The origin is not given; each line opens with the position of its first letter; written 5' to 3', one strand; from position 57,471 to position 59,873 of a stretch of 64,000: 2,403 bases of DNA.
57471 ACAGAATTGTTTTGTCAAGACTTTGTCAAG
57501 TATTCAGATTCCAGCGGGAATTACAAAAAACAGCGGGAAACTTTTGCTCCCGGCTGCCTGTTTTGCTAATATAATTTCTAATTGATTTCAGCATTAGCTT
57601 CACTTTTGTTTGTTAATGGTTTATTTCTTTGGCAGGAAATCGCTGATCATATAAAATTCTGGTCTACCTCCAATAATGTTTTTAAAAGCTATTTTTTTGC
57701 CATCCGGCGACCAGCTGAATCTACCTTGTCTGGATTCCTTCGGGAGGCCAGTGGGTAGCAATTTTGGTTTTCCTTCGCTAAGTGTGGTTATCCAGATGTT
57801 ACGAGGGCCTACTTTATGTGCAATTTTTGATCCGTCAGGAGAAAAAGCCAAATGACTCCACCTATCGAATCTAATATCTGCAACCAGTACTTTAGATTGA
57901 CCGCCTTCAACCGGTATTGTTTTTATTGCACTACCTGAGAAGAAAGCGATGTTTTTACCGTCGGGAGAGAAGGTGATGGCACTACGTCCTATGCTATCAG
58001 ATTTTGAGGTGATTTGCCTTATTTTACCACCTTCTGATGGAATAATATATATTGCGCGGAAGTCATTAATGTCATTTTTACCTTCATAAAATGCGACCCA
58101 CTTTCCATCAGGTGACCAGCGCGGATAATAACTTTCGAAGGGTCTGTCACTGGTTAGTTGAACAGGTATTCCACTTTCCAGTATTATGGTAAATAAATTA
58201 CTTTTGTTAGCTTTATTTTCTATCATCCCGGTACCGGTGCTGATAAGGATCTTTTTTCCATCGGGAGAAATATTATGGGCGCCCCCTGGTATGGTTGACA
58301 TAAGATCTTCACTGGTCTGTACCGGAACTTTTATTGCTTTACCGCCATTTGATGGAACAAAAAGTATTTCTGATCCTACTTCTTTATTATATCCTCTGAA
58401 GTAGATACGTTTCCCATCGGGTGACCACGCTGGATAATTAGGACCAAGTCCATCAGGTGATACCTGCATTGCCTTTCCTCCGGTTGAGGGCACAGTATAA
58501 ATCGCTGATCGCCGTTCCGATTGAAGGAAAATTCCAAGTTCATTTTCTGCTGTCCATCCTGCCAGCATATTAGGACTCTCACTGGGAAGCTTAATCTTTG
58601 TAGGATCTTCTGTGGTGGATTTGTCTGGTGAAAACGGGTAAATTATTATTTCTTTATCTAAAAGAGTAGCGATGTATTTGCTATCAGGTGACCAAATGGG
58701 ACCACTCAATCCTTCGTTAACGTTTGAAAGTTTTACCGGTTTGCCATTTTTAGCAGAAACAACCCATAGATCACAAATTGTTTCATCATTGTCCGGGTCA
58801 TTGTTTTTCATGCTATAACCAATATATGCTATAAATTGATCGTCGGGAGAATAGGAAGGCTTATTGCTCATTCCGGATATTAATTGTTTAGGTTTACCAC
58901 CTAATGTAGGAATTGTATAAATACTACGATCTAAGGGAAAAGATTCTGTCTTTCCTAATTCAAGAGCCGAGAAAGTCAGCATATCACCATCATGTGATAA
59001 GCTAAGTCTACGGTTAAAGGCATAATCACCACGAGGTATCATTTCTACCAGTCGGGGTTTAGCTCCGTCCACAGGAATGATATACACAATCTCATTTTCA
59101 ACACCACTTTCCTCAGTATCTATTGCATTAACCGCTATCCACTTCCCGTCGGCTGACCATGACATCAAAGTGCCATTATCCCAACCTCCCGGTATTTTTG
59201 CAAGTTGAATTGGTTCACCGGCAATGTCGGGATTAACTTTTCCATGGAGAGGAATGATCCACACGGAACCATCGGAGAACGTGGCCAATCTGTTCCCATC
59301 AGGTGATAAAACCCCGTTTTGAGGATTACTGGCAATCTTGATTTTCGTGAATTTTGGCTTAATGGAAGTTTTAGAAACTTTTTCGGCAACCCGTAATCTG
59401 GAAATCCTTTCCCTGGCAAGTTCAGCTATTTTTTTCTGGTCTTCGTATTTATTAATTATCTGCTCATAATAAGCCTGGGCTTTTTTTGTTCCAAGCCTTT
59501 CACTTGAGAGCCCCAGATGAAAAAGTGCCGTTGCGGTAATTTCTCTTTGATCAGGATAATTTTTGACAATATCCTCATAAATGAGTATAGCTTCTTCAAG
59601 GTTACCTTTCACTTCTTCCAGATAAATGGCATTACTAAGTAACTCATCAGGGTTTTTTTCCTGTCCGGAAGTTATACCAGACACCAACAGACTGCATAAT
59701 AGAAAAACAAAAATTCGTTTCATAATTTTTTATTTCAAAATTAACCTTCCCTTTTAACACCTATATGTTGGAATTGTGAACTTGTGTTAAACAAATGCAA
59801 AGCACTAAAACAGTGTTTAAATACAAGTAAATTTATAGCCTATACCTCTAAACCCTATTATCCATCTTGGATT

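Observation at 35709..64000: Iterated kinase / regulator / secreted TPR-propeller array (four or more paralogous three-component modules, about 28 kb)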

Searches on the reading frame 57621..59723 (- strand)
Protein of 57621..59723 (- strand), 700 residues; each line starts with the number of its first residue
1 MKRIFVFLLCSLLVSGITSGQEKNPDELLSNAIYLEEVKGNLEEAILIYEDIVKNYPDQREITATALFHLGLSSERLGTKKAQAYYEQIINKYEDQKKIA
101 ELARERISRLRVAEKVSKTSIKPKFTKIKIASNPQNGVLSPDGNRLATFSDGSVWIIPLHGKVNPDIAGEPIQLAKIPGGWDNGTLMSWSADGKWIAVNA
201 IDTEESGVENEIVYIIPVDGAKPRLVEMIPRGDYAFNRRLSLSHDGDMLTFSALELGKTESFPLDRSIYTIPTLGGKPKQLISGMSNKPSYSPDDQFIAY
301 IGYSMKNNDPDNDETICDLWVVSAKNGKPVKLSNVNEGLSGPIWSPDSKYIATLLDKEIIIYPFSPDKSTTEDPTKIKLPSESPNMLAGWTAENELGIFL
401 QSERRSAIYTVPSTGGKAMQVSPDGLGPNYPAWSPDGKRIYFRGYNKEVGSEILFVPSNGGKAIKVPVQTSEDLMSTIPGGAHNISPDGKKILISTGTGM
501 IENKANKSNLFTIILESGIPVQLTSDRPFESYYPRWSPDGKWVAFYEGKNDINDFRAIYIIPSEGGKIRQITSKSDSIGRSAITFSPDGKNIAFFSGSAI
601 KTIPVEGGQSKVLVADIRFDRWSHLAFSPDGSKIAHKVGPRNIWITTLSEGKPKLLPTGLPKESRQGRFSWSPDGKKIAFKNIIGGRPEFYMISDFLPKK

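Call 5: search_protein_families(library=pfam, proteins=[window:57621-59723:-], max_evalue=0.01)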
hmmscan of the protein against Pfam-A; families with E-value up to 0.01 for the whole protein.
window:57621-59723:- (700 aa): 6 families
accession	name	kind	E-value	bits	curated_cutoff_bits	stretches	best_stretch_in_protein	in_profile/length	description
PF07676.18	PD40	-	2.9e-28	97.6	20.9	3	528-546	8-26/38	WD40-like Beta Propeller Repeat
PF00930.27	DPPIV_N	-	1.8e-15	57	22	0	486-576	1-83/354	Dipeptidyl peptidase IV (DPP IV) N-terminal region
PF25174.1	Beta-prop_THOC3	-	2.5e-07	30.4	305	1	485-680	96-271/272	THOC3 beta-propeller domain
PF13174.12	TPR_6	-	3.3e-07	31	26.3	0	66-93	2-30/33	Tetratricopeptide repeat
PF00400.38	WD40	-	4.6e-06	27.4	27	0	139-156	19-37/39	WD domain, G-beta repeat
PF04762.18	Beta-prop_ELP1_1st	-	0.0057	16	26.8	0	536-595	217-274/359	ELP1 first N-terminal beta-propeller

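Call 7: search_protein_families(library=ncbifam, proteins=[window:57621-59723:-], max_evalue=0.001)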
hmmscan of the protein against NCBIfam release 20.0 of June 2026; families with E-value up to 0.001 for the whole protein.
window:57621-59723:- (700 aa): 6 families
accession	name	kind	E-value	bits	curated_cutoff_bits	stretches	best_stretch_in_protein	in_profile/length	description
TIGR02800.1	propeller_TolB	equivalog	1.4e-24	86.8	343.15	3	430-603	195-352/418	Tol-Pal system beta propeller repeat protein TolB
NF002183.0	PRK01029.1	equivalog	7.4e-18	64.8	405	1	618-686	279-349/429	Tol-Pal system protein TolB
NF053518.1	DipepPtdsDpp5Prph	equivalog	7.5e-18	64.4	900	1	472-680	6-211/655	dipeptidyl-peptidase Dpp5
NF033523.0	lasso_peptidase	equivalog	2.3e-17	63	400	1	531-599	90-153/638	Atxe2 family lasso peptide isopeptidase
TIGR02795.1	tol_pal_ybgF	equivalog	2.5e-07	31.3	90.1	1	38-104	51-116/119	tol-pal system protein YbgF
NF008068.0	PRK10803.1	equivalog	5.9e-06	26.4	383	1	36-108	190-261/263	cell division protein CpoB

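Call 10: find_encoding_contigs(protein=window:57621-59723:-, flank=10000, max_places=4)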
Protein window:57621-59723:- (700 aa): 22 contigs read that carry it; 4 places shown.
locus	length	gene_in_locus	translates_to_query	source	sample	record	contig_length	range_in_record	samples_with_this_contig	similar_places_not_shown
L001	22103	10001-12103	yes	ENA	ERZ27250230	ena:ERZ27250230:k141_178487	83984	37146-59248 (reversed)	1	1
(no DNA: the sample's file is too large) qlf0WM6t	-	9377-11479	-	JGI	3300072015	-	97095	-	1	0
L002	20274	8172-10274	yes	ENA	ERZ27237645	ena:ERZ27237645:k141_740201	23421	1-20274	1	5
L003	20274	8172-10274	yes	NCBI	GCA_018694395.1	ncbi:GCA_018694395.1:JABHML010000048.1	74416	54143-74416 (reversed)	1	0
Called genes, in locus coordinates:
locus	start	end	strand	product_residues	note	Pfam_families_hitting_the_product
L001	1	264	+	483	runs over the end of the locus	PF00884:Sulfatase, PF01663:Phosphodiest, PF16347:SGSH_C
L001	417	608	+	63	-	PF00313:CSD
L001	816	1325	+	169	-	PF04073:tRNA_edit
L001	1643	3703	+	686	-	PF00512:HisKA, PF02518:HATPase_c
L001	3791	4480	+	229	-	PF00072:Response_reg, PF00486:Trans_reg_C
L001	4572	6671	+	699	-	PF13174:TPR_6 (faint), PF00930:DPPIV_N (faint), PF23381:Beta-prop_IFT122_1st (faint), PF25174:Beta-prop_THOC3 (faint), PF26549:Tricorn_N (weak), PF26550:Tricorn_2nd, PF26549:Tricorn_N (weak), PF07676:PD40 (weak)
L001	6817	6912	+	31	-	-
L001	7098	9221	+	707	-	PF00512:HisKA, PF02518:HATPase_c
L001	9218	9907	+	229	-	PF00072:Response_reg, PF00486:Trans_reg_C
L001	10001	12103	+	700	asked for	PF13174:TPR_6 (faint), PF00930:DPPIV_N (faint), PF00400:WD40 (faint), PF23381:Beta-prop_IFT122_1st (faint), PF26549:Tricorn_N, PF26550:Tricorn_2nd, PF26549:Tricorn_N, PF26550:Tricorn_2nd, +2 more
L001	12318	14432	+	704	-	PF00512:HisKA, PF02518:HATPase_c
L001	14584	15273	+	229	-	PF00072:Response_reg, PF00486:Trans_reg_C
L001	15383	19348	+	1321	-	PF00930:DPPIV_N (faint), PF23414:Beta-prop_EML_2 (faint), PF07676:PD40 (faint), PF12894:ANAPC4_WD40 (faint), PF26550:Tricorn_2nd, PF23381:Beta-prop_IFT122_1st (weak), PF25174:Beta-prop_THOC3 (weak), PF26549:Tricorn_N, +4 more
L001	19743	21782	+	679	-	PF05048:NosD, PF13229:Beta_helix, PF18911:PKD_4, PF18962:Por_Secre_tail (faint)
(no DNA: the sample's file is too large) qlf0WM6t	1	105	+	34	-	?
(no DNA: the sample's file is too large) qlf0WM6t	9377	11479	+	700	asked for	PF13174:TPR_6 (faint), PF00930:DPPIV_N (faint), PF00400:WD40 (faint), PF23381:Beta-prop_IFT122_1st (faint), PF26549:Tricorn_N, PF26550:Tricorn_2nd, PF26549:Tricorn_N, PF26550:Tricorn_2nd, +2 more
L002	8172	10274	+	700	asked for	PF13174:TPR_6 (faint), PF00930:DPPIV_N (faint), PF00400:WD40 (faint), PF23381:Beta-prop_IFT122_1st (faint), PF26549:Tricorn_N, PF26550:Tricorn_2nd, PF26549:Tricorn_N, PF26550:Tricorn_2nd, +2 more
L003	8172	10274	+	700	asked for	PF13174:TPR_6 (faint), PF00930:DPPIV_N (faint), PF00400:WD40 (faint), PF23381:Beta-prop_IFT122_1st (faint), PF26549:Tricorn_N, PF26550:Tricorn_2nd, PF26549:Tricorn_N, PF26550:Tricorn_2nd, +2 more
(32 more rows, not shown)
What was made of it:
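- Checked: The array then ends at a tRNA_edit gene (call 10).
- Tricorn_N and Tricorn_2nd hits (call 10).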

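Call 27: find_homologous_proteins(query=window:57621-59723:-, max_evalue=1e-10)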
Query window:57621-59723:- (700 aa): 3302 proteins with E <= 1e-10 among 8000 candidates; the best 120 are listed.
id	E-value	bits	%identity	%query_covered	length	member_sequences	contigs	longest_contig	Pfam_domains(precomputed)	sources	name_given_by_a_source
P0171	0.0e+0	1219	100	76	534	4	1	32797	PF25174.2,PF26549.1,PF00930.28,PF23381.2,PF26550.2,PF07676.19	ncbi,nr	ncbi:MAG: hypothetical protein HOA90_21290, partial [Prolixibacteraceae bacterium]|nr:hypothetical p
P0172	0.0e+0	1087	68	100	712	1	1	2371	PF25174.2,PF26549.1,PF00930.28,PF23381.2,PF26550.2,PF24817.2,PF07676.19,PF13174.13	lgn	-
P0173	0.0e+0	1065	72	96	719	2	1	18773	PF25174.2,PF26549.1,PF00930.28,PF23381.2,PF26550.2,PF24817.2,PF00400.39,PF07676.19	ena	-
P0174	1.1e-267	908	60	97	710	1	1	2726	PF25174.2,PF26549.1,PF00930.28,PF23381.2,PF26550.2,PF07676.19,PF13174.13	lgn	-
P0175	9.4e-263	892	59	100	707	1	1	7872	PF25174.2,PF26549.1,PF00930.28,PF26550.2,PF07676.19,PF13174.13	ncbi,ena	-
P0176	7.3e-232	790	55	97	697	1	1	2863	PF25174.2,PF26549.1,PF00930.28,PF23381.2,PF26550.2,PF07676.19,PF13174.13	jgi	-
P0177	2.1e-228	779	52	100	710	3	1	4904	PF25174.2,PF26549.1,PF00930.28,PF23381.2,PF26550.2,PF00400.39,PF07676.19,PF13174.13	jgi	jgi:Tol biopolymer transport system component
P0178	7.5e-227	773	54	97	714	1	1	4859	PF25174.2,PF26549.1,PF00930.28,PF23381.2,PF26550.2,PF07676.19,PF13174.13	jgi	jgi:Tol biopolymer transport system component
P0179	3.0e-224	765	52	99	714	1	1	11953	PF25174.2,PF26549.1,PF00930.28,PF26550.2,PF07676.19,PF13174.13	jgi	jgi:Tol biopolymer transport system component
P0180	8.8e-224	763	52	99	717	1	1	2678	PF25174.2,PF26549.1,PF00930.28,PF26550.2,PF07676.19,PF13174.13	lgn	-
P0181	2.1e-221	755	52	100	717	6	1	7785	PF25174.2,PF26549.1,PF00930.28,PF23381.2,PF26550.2,PF07676.19,PF13174.13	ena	-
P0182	9.3e-221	753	52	99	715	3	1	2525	PF25174.2,PF26549.1,PF00930.28,PF23381.2,PF26550.2,PF07676.19,PF13174.13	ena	-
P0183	1.8e-220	752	50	100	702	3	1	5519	PF25174.2,PF26549.1,PF00930.28,PF26550.2,PF07676.19,PF13174.13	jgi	-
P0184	4.0e-220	751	50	100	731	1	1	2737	PF25174.2,PF26549.1,PF00930.28,PF23381.2,PF26550.2,PF00400.39,PF07676.19,PF13174.13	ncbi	-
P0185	9.7e-220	750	52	100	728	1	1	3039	PF25174.2,PF26549.1,PF00930.28,PF23381.2,PF26550.2,PF07676.19,PF13174.13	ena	-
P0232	1.0e-199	684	45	100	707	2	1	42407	PF26549.1,PF00930.28,PF26550.2,PF07676.19,PF13174.13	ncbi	ncbi:MAG: tetratricopeptide repeat protein [Gemmatimonadota bacterium]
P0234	6.8e-199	681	49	99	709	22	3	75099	PF25174.2,PF26549.1,PF00930.28,PF23381.2,PF00515.35,PF26550.2,PF07676.19,PF13174.13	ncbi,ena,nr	ncbi:MAG: PD40 domain-containing protein [Planctomycetes bacterium]|nr:PD40 domain-containing protei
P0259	1.4e-183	630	51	83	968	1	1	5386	PF25174.2,PF26549.1,PF00930.28,PF23381.2,PF05569.18,PF26550.2,PF07676.19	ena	-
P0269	6.0e-178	612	51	83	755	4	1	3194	PF25174.2,PF26549.1,PF00930.28,PF23381.2,PF05569.18,PF26550.2,PF07676.19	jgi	jgi:Tol biopolymer transport system component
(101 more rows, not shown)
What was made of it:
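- JGI names these proteins 'Tol biopolymer transport system component' (call 27).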

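Call 28: find_encoding_contigs(protein=P0232, flank=6000, max_places=1)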
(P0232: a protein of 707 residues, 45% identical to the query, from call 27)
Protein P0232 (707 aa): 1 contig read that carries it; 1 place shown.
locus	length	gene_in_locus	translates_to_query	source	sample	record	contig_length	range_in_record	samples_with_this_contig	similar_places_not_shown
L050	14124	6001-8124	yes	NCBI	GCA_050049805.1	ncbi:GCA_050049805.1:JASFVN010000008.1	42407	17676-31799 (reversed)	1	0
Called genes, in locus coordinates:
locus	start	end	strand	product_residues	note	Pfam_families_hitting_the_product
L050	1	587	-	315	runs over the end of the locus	PF00582:Usp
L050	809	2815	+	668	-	PF13432:TPR_16 (faint), PF07719:TPR_2 (faint), PF13174:TPR_6 (faint), PF13176:TPR_7 (faint), PF13428:TPR_14 (faint), PF14559:TPR_19 (faint), PF13431:TPR_17 (faint), PF12895:ANAPC3 (faint)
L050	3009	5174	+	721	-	PF13432:TPR_16 (faint), PF00512:HisKA, PF02518:HATPase_c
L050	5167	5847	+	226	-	PF00072:Response_reg, PF00486:Trans_reg_C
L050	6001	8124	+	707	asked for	PF13174:TPR_6 (faint), PF00930:DPPIV_N (faint), PF07676:PD40 (faint), PF26549:Tricorn_N (weak), PF26550:Tricorn_2nd (weak), PF26549:Tricorn_N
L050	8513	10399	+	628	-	PF05048:NosD, PF13229:Beta_helix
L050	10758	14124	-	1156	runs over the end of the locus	PF03704:BTAD, PF01636:APH (faint), PF03109:ABC1 (faint), PF00069:Pkinase, PF07714:PK_Tyr_Ser-Thr, PF26550:Tricorn_2nd, PF07676:PD40 (weak), PF26549:Tricorn_N (weak)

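Call 29: find_encoding_contigs(protein=P0234, flank=6000, max_places=1)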
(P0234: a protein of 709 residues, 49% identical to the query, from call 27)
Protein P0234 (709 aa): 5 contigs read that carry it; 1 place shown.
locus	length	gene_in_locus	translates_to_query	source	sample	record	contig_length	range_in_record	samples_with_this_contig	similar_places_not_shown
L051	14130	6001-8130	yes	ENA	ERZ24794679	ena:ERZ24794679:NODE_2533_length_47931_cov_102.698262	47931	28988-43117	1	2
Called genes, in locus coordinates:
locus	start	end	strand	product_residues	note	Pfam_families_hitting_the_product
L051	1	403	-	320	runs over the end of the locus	PF01790:LGT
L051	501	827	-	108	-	PF11399:DUF3192, PF04355:BamE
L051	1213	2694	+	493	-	-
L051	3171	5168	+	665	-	PF00512:HisKA, PF13581:HATPase_c_2 (weak), PF02518:HATPase_c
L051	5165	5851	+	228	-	PF00072:Response_reg, PF00486:Trans_reg_C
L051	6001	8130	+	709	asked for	PF00515:TPR_1 (faint), PF13174:TPR_6 (weak), PF00930:DPPIV_N (faint), PF23381:Beta-prop_IFT122_1st (faint), PF25174:Beta-prop_THOC3 (faint), PF26549:Tricorn_N, PF26550:Tricorn_2nd, PF26549:Tricorn_N, +1 more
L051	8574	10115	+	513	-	PF13570:Beta-prop_ACSF4 (faint), PF13360:PQQ_2, PF13202:EF-hand_5 (faint)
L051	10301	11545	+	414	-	PF22244:GCE_fung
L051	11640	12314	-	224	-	PF07238:PilZ (weak)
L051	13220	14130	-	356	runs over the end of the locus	PF13384:HTH_23 (weak), PF13551:HTH_29, PF13565:HTH_32, PF07592:DDE_Tnp_ISAZ013 (faint), PF13592:HTH_33, PF13358:DDE_3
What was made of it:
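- The cassette is also present in MAGs labelled Gemmatimonadota and Planctomycetes (calls 28, 29).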

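Call 30: find_encoding_contigs(protein=P0259, flank=6000, max_places=1)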
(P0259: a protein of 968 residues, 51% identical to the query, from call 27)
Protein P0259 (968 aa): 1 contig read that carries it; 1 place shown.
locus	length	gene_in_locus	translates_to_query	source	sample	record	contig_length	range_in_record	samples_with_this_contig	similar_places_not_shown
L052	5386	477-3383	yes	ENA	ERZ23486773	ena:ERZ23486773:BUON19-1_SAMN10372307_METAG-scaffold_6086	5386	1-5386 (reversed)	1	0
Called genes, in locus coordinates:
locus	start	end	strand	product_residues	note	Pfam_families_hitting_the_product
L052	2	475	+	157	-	?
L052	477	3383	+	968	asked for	PF05569:Peptidase_M56, PF00930:DPPIV_N (faint), PF23381:Beta-prop_IFT122_1st (faint), PF07676:PD40 (faint), PF26549:Tricorn_N, PF25174:Beta-prop_THOC3 (faint), PF26549:Tricorn_N, PF26550:Tricorn_2nd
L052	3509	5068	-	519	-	PF00884:Sulfatase, PF16347:SGSH_C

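Call 48: predict_structure(alignment_id=A4)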
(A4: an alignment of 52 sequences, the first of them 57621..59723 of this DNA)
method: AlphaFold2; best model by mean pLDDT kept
length: 700 residues; sequences in the alignment: 52
mean_pLDDT: 87.6   pTM: 0.73
mean pLDDT of the five models: 87.6, 86.9, 85.8, 84.8, 84.7
residues with pLDDT >= 90: 442; 70-90: 192; 50-70: 42; < 50: 24
segments of 3 or more residues with pLDDT < 50: 1-3, 12-20, 499-506
pLDDT, mean of each block of 10 residues (from residue 1): 49 46 84 80 91 95 97 82 95 93 84 58 90 91 95 94 86 95 92 97 71 96 95 87 97 87 85 95 92 96 74 75 86 81 92 91 78 84 87 93 93 97 92 97 86 94 92 75 90 75 56 93 80 93 89 87 92 91 96 96 96 94 95 92 94 94 92 98 92 84
secondary structure, 60 per line:
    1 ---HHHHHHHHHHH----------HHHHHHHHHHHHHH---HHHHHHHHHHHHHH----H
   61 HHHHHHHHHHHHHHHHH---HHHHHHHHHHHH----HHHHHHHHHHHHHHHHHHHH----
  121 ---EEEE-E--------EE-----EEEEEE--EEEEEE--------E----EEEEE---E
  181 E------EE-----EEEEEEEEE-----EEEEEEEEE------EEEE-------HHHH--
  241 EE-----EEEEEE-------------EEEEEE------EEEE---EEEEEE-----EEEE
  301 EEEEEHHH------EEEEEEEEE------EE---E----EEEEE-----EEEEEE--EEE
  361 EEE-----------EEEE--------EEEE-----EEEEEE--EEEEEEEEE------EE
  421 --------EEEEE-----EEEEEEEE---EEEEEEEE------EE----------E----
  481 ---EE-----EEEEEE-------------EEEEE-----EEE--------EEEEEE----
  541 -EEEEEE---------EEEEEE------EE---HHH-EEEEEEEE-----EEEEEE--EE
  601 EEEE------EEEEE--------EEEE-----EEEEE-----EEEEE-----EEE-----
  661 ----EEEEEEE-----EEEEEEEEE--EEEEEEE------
elements in order (helices of 4 or more, strands of 3 or more residues): H4-14 H25-38 H42-55 H60-77 H81-92 H97-116 E124-127 E145-150 E153-158 E172-176 E195-203 E209-217 E224-227 H235-238 E248-253 E267-272 E279-282 E286-291 E297-305 E315-323 E340-344 E350-355 E358-363 E375-378 E387-390 E396-401 E404-412 E429-433 E439-446 E450-457 E491-496 E510-514 E520-522 E531-536 E542-547 E557-562 E578-585 E591-596 E599-604 E611-615 E624-627 E633-637 E643-647 E653-655 E665-671 E677-685 E688-694
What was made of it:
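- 57621..59723 (-): PP4, 700 aa: TPR domain (helices 25-92), linker helix 97-116, double propeller 124-700. AF2 model with pLDDT 87.6 (call 48).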
